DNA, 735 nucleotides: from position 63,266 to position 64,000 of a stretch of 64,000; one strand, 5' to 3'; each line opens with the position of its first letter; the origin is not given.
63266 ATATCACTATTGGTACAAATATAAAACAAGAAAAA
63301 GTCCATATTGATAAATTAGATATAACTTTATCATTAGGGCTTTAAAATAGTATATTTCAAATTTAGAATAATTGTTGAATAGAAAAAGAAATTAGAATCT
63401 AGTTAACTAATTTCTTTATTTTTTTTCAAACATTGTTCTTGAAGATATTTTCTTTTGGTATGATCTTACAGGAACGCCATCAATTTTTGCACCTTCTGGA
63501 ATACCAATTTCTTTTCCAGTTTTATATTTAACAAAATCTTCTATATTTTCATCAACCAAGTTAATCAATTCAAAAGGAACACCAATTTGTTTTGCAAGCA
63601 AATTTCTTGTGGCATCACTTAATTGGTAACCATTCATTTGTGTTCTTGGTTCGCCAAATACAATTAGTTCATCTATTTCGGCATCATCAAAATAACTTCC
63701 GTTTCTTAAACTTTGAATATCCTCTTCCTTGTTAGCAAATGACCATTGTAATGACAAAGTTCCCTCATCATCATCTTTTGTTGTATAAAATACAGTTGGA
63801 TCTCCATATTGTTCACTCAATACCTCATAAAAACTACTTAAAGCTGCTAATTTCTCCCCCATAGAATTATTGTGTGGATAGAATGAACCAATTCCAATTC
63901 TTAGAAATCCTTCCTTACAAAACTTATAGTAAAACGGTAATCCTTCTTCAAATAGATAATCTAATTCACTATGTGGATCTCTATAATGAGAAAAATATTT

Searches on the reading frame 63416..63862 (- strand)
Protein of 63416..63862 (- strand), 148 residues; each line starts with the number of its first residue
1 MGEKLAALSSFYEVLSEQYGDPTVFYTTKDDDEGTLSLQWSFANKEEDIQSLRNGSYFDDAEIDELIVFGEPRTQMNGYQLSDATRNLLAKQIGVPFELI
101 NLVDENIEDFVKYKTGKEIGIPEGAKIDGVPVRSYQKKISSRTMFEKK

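Call 25: find_encoding_contigs(protein=window:63416-63862:-, flank=10000, max_places=10)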
Protein window:63416-63862:- (148 aa): no gene with exactly this product is on record in the collection.
